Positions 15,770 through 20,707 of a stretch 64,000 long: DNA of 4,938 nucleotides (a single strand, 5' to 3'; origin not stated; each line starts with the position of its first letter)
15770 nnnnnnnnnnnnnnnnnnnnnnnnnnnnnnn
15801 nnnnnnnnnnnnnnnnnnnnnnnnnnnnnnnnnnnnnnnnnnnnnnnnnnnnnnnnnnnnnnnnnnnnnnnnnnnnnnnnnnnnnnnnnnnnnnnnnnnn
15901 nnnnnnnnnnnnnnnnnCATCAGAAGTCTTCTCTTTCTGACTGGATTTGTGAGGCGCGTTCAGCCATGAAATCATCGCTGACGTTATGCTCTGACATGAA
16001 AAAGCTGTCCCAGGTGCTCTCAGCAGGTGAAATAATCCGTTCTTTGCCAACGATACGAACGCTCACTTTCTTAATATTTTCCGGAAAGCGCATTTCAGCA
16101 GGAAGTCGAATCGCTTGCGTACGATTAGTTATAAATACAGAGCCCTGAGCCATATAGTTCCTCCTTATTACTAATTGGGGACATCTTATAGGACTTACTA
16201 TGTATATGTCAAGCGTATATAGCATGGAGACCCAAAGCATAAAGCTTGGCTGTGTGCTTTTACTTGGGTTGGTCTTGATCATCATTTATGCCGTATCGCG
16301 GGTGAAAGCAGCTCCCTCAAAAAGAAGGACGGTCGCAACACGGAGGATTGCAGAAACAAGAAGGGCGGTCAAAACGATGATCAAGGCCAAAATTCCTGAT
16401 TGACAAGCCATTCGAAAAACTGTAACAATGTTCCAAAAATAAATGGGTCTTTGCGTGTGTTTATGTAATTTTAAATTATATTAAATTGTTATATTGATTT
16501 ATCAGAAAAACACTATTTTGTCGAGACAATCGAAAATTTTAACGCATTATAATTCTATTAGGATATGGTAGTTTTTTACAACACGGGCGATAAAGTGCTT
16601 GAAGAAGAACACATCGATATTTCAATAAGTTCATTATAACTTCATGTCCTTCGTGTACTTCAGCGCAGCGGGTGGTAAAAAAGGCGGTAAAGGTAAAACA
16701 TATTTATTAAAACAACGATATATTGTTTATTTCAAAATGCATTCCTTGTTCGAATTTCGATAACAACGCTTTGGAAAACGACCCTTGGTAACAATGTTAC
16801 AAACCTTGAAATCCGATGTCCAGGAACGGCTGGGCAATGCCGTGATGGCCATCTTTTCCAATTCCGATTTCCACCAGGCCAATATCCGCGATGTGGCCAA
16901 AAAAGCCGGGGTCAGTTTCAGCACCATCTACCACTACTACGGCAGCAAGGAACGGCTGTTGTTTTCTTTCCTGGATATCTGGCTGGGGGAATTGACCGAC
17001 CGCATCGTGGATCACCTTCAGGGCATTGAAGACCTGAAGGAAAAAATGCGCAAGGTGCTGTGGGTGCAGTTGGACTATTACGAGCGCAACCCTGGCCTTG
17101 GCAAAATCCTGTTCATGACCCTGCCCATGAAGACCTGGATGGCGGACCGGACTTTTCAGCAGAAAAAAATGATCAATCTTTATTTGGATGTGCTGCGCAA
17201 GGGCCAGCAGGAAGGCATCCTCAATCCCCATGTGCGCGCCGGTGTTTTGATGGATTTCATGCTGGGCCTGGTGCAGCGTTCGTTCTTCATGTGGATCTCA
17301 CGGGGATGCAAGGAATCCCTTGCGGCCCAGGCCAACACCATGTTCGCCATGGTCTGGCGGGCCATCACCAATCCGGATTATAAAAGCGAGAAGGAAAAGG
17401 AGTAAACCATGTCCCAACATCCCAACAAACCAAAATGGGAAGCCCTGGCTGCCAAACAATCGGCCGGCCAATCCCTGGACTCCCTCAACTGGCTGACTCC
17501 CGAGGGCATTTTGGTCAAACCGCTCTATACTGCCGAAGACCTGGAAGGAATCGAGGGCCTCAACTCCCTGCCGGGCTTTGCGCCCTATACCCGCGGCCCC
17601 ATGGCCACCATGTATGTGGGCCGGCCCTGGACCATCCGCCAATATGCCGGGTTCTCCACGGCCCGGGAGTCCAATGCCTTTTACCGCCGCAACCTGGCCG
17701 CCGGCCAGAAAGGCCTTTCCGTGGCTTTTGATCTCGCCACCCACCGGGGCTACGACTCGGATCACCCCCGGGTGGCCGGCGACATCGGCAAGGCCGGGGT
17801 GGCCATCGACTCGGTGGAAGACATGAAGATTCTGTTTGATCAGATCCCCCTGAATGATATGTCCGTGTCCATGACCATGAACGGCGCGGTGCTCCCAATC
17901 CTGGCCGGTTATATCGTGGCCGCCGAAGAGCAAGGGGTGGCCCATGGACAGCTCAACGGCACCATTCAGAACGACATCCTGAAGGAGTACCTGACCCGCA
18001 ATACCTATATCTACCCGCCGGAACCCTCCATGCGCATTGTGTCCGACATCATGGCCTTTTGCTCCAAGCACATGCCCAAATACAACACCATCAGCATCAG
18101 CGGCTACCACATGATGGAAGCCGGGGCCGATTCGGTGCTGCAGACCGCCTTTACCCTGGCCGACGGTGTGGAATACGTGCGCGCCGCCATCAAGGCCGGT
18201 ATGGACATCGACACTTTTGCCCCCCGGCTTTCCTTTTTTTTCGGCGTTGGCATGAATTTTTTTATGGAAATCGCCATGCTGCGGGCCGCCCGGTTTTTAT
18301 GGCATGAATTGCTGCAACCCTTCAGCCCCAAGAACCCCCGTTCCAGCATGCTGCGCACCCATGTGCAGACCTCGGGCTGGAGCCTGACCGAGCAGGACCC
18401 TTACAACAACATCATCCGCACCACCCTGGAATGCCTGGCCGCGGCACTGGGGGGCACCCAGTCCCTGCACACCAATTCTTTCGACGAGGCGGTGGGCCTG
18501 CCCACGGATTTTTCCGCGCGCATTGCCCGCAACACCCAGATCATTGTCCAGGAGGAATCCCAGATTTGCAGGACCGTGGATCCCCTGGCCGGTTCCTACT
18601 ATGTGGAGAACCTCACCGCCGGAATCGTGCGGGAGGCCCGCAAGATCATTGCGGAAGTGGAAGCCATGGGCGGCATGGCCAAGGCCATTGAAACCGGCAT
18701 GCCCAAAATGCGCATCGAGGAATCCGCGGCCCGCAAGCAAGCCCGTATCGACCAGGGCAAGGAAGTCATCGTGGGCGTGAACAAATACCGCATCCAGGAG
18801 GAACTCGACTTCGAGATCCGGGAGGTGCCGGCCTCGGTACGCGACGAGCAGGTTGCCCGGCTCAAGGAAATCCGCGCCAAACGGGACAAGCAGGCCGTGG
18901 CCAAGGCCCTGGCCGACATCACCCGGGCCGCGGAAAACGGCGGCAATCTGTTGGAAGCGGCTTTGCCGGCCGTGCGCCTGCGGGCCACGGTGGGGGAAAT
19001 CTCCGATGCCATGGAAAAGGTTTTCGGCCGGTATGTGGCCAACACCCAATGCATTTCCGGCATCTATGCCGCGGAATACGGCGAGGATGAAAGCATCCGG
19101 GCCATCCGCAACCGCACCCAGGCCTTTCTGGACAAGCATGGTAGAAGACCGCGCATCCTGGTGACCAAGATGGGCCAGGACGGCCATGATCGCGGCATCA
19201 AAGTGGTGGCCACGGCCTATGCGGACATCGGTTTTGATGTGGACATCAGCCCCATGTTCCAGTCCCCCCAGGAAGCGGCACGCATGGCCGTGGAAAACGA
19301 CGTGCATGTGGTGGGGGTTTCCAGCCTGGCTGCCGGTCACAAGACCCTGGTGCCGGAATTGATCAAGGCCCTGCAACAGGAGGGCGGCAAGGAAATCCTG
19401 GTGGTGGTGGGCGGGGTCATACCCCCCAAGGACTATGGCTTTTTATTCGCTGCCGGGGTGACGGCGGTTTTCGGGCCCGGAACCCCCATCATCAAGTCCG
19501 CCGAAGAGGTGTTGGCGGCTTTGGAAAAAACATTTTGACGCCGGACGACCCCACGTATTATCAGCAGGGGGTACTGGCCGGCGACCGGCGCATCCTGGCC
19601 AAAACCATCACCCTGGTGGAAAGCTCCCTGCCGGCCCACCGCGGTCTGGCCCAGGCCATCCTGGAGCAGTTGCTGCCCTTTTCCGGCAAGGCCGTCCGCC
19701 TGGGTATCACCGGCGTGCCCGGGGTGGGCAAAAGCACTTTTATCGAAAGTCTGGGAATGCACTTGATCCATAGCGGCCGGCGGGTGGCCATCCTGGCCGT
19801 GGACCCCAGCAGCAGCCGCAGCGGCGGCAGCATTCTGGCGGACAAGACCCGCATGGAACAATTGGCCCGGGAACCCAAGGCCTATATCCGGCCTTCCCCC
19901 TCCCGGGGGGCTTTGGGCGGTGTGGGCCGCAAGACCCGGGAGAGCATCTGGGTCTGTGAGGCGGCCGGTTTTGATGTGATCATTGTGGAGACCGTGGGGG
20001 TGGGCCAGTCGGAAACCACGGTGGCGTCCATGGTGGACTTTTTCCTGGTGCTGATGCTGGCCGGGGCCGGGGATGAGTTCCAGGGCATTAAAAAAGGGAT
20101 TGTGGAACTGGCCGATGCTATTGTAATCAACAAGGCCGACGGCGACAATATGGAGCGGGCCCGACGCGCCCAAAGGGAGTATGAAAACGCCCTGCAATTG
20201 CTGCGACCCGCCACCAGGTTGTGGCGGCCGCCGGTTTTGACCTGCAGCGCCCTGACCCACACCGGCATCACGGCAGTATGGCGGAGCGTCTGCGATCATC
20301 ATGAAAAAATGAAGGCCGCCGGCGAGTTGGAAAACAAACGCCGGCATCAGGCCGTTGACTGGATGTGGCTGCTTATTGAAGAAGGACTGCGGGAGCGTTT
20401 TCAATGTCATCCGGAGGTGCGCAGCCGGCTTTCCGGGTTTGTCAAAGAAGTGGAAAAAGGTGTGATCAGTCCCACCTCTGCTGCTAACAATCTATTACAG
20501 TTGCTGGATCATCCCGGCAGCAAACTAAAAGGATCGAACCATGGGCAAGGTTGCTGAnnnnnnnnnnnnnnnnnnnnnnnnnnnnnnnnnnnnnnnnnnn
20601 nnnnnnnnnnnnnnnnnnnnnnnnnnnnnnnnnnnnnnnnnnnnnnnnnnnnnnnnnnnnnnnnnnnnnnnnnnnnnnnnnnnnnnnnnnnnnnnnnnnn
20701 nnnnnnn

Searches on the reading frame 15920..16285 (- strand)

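Call 87: search_protein_families(library=pfam, proteins=[window:15920-16285:-], max_evalue=0.0001)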
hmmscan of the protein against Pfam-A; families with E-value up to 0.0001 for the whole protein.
window:15920-16285:- (121 aa): 1 family
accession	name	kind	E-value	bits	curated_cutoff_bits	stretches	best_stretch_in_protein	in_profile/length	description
PF04014.23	MazE_antitoxin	-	7.7e-06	26.2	24.7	1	50-93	1-48/48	Antidote-toxin recognition MazE, bacterial antitoxin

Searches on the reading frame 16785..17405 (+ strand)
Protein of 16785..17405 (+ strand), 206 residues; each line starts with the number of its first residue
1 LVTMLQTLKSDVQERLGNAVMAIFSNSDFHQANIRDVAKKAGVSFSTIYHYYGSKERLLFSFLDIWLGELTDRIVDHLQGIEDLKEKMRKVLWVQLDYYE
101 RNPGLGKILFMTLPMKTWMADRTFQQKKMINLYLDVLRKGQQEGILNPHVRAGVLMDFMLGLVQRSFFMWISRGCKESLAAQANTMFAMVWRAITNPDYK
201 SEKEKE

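Call 22: search_protein_families(library=pfam, proteins=[window:16785-17405:+], max_evalue=0.00001)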
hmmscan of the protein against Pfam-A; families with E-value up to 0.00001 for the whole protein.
window:16785-17405:+ (206 aa): 1 family
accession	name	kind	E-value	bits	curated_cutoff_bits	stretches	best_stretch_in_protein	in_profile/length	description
PF00440.29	TetR_N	-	6.5e-10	39.1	24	1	21-60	6-45/47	Bacterial regulatory proteins, tetR family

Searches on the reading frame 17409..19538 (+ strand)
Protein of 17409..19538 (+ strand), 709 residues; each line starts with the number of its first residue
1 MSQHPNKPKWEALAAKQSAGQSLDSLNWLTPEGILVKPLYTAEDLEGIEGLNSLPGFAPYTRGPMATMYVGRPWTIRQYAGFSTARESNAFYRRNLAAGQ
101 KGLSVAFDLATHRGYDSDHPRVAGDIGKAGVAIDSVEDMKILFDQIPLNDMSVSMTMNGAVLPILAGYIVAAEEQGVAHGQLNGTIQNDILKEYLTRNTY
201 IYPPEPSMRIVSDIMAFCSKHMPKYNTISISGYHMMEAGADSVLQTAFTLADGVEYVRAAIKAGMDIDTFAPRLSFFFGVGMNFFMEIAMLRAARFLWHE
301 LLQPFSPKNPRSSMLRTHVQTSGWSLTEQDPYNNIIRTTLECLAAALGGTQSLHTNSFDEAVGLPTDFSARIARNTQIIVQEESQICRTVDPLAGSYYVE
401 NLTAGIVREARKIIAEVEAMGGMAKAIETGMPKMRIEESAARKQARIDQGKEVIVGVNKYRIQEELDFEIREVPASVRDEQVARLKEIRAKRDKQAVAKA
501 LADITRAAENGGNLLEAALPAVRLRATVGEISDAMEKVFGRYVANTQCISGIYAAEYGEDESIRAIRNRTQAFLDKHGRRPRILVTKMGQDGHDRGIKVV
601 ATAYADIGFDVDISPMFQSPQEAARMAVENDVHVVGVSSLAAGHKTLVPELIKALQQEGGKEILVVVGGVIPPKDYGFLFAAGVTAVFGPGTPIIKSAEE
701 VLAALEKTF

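Call 22: search_protein_families(library=pfam, proteins=[window:17409-19538:+], max_evalue=0.00001)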
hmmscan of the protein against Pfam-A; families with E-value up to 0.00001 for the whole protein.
window:17409-19538:+ (709 aa): 2 families
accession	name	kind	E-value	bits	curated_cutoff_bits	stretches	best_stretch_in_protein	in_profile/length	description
PF01642.28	MM_CoA_mutase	-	3e-234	778.8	22.1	1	30-540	2-512/512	Methylmalonyl-CoA mutase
PF02310.24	B12-binding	-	4.9e-20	72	32.1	1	582-693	2-115/121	B12 binding domain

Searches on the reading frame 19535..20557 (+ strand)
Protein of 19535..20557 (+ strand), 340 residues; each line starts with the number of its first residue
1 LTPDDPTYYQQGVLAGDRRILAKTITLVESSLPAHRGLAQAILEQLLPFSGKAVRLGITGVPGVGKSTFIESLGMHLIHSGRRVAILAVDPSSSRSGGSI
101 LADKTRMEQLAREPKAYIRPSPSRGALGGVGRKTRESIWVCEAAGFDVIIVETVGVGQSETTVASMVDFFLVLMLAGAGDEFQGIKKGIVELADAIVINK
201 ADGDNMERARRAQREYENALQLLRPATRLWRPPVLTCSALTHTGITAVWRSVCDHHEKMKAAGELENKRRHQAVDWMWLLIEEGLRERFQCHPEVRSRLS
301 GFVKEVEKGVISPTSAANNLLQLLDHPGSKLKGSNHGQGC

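Call 22: search_protein_families(library=pfam, proteins=[window:19535-20557:+], max_evalue=0.00001)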
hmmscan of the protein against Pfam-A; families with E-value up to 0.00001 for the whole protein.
window:19535-20557:+ (340 aa): 2 families
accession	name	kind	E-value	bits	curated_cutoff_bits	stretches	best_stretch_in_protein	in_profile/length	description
PF03308.22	MeaB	-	9.6e-114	379.4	23.1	1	21-291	1-270/273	Methylmalonyl Co-A mutase-associated GTPase MeaB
PF02492.25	cobW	-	8.9e-06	25.8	20.7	0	56-210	3-163/180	CobW/HypB/UreG, nucleotide-binding domain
